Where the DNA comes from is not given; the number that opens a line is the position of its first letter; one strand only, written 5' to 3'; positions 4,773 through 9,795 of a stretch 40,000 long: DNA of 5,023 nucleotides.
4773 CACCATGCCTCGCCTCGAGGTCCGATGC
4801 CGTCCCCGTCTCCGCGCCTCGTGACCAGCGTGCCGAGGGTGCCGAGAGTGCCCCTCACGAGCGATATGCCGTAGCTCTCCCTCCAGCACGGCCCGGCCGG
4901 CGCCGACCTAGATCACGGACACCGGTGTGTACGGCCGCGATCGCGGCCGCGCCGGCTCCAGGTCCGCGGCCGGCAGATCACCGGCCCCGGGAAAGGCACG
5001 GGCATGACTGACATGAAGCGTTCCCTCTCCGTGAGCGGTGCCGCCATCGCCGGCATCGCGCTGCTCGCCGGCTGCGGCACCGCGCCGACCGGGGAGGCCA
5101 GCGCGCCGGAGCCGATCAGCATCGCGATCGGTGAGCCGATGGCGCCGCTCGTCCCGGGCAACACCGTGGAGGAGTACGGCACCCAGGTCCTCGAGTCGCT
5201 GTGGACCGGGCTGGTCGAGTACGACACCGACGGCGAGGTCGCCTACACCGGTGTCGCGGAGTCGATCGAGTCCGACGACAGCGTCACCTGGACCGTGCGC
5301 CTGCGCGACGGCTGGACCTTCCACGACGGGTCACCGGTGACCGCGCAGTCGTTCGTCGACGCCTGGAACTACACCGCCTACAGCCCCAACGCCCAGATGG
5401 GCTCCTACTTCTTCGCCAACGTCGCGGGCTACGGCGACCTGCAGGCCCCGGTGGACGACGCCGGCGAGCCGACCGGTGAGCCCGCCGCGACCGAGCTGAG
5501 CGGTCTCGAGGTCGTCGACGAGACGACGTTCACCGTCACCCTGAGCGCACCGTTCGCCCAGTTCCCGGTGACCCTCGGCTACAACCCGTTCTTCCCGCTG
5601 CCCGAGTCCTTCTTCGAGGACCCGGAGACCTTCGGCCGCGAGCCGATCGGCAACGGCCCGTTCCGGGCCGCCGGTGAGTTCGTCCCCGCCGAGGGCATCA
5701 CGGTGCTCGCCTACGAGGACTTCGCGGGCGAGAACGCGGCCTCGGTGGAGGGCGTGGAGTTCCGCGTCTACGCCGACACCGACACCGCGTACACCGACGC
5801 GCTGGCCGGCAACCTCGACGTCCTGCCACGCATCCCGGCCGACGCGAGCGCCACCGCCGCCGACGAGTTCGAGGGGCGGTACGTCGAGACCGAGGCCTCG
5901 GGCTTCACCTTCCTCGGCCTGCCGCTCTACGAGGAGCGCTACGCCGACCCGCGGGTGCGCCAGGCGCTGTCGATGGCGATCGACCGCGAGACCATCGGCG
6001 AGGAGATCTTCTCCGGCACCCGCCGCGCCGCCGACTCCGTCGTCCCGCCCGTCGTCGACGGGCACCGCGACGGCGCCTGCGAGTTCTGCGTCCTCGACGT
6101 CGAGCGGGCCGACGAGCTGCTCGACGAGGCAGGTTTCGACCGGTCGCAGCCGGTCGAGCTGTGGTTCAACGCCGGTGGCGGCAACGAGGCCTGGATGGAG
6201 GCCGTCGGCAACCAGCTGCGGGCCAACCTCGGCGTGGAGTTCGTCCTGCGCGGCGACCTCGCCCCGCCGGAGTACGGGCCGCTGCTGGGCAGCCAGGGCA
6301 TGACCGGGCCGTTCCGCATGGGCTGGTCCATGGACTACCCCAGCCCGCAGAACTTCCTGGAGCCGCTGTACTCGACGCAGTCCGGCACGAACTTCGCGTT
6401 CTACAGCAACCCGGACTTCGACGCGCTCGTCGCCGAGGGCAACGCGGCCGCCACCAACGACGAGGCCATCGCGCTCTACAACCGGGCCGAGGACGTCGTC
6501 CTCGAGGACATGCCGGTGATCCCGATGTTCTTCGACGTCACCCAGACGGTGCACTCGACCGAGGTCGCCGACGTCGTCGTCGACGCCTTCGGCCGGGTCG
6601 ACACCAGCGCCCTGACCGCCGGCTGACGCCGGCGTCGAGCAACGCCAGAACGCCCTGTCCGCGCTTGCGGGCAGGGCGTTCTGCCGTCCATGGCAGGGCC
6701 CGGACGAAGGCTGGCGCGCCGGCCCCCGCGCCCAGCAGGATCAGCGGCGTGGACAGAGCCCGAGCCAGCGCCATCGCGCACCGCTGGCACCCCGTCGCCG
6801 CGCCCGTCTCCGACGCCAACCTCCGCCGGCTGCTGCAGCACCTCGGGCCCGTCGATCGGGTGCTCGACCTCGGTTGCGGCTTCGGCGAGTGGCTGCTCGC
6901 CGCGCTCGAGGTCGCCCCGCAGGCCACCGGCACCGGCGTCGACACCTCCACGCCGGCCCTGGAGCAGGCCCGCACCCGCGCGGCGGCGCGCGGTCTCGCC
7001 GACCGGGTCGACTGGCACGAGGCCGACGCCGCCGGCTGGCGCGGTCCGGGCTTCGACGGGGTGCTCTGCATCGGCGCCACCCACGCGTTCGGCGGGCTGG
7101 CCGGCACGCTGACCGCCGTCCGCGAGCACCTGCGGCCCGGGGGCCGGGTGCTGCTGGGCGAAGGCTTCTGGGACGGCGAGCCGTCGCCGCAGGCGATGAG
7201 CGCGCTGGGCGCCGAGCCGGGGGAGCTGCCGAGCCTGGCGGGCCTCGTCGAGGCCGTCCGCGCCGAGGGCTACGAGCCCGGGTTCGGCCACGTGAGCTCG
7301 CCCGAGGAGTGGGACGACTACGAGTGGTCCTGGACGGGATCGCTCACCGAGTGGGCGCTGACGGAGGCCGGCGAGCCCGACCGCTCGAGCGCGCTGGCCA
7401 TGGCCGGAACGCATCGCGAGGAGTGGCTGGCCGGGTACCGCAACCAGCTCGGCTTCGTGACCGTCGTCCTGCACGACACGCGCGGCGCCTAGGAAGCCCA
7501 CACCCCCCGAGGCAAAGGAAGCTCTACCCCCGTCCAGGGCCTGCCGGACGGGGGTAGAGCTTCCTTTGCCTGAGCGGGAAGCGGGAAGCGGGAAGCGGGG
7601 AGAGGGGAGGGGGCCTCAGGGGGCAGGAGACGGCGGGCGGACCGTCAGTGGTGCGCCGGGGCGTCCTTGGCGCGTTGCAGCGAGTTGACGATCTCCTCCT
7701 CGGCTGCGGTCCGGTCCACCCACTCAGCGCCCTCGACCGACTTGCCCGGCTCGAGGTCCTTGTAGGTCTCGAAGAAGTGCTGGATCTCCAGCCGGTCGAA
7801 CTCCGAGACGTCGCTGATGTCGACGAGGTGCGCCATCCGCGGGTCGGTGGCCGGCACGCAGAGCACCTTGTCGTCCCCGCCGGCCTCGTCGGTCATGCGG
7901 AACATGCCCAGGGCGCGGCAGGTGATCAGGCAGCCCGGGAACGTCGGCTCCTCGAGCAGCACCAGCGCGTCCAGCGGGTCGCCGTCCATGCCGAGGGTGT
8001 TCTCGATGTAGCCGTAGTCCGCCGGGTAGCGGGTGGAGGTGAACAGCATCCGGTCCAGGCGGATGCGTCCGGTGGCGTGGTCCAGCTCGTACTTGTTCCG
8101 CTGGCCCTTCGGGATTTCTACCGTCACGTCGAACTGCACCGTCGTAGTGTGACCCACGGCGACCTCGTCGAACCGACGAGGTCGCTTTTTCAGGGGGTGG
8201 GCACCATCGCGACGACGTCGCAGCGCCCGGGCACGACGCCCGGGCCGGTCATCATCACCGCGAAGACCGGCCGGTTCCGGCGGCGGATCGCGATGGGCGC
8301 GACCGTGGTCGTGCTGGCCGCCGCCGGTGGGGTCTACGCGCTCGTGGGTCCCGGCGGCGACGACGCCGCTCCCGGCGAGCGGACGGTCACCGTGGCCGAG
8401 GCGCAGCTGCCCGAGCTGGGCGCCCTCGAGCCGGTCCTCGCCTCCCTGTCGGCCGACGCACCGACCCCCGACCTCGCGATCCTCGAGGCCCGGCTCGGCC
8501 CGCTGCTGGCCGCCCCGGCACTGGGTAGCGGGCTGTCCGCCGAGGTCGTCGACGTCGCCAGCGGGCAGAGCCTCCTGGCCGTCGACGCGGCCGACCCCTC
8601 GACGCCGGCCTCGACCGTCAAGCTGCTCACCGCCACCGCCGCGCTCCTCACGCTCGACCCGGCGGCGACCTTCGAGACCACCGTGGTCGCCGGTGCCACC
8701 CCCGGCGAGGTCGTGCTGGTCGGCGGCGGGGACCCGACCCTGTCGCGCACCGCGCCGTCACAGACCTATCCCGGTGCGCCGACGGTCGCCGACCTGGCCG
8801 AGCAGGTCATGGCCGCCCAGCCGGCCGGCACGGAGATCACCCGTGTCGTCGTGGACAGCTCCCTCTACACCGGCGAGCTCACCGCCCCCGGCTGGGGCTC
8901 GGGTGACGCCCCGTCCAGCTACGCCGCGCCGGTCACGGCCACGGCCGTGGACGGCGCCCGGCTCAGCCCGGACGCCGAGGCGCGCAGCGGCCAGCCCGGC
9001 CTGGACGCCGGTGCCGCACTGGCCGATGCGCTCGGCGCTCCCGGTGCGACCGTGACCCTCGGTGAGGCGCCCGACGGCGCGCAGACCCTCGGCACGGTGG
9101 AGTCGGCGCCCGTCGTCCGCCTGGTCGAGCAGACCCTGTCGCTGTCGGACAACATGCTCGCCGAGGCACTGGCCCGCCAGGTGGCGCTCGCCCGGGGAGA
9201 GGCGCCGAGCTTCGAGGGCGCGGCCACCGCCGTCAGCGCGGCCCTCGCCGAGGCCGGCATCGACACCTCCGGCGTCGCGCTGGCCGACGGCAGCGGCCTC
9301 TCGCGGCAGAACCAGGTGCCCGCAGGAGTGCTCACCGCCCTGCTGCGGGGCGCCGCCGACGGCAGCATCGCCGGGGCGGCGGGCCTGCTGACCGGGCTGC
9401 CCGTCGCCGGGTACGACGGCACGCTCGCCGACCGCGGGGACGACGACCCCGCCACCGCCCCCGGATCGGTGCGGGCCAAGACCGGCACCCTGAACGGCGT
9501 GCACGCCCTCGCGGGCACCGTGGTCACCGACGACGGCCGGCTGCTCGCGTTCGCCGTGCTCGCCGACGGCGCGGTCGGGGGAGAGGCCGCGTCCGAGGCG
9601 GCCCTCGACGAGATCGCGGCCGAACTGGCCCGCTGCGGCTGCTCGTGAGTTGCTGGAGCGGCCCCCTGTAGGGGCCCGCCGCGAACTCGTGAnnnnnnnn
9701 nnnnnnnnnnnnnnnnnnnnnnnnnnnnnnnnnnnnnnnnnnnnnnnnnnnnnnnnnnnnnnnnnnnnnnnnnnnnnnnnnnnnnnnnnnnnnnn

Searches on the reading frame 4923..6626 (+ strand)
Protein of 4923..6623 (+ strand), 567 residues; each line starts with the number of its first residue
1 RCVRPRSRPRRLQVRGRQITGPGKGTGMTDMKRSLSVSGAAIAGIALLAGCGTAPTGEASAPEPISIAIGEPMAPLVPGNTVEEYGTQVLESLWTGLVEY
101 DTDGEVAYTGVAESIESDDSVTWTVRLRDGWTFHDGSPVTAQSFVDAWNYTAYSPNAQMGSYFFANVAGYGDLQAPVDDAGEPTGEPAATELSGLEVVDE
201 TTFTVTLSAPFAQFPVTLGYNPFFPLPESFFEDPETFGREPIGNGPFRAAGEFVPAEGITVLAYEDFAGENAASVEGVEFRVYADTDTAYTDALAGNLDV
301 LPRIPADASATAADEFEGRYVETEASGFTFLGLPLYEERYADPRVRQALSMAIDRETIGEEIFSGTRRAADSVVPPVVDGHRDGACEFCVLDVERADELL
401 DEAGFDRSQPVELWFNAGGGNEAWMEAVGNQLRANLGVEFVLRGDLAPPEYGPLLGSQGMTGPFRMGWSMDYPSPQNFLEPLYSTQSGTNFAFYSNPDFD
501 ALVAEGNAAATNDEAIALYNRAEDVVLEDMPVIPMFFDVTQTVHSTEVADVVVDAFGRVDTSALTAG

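Call 14: find_encoding_contigs(protein=window:5004-6626:+, flank=10000, max_places=6)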
Protein window:5004-6626:+ (540 aa): no gene with exactly this product is on record in the collection.

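Call 56: search_protein_families(library=pfam, proteins=[window:4923-6623:+], max_evalue=0.00001)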
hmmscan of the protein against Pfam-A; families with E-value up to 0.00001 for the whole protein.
window:4923-6623:+ (567 aa): 1 family
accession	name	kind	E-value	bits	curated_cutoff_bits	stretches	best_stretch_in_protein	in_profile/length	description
PF00496.27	SBP_bac_5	-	8.9e-66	222.9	32.4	1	110-488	5-366/368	Bacterial extracellular solute-binding proteins, family 5 Middle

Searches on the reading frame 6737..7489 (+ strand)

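Call 56: search_protein_families(library=pfam, proteins=[window:6737-7489:+], max_evalue=0.00001)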
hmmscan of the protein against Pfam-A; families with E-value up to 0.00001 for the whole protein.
window:6737-7489:+ (251 aa): 7 families
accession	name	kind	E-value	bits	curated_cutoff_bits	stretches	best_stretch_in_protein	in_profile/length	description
PF13649.12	Methyltransf_25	-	1.5e-16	61.3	27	1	42-136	1-97/97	Methyltransferase domain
PF08242.18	Methyltransf_12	-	1.7e-16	61.1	30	1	43-138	1-98/98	Methyltransferase domain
PF13847.12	Methyltransf_31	-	2e-13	50.7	27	1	41-140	6-109/145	Methyltransferase domain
PF13489.12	Methyltransf_23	-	7e-12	45.8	27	1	27-140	11-116/164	Methyltransferase domain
PF08241.18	Methyltransf_11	-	4e-11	43.8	21.2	1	43-139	1-94/95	Methyltransferase domain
PF05175.20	MTS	-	5e-07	30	23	1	30-111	21-104/170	Methyltransferase small domain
PF02353.26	CMAS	-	5.9e-06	26.2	27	1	35-140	59-164/273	Mycolic acid cyclopropane synthetase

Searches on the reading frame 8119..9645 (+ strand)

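Call 56: search_protein_families(library=pfam, proteins=[window:8119-9645:+], max_evalue=0.00001)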
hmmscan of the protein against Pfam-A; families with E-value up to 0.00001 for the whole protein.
window:8119-9645:+ (509 aa): 1 family
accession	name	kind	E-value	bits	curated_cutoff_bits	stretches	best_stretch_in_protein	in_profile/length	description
PF02113.21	Peptidase_S13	-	1.4e-79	268.3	22.8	2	289-499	227-440/444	D-Ala-D-Ala carboxypeptidase 3 (S13) family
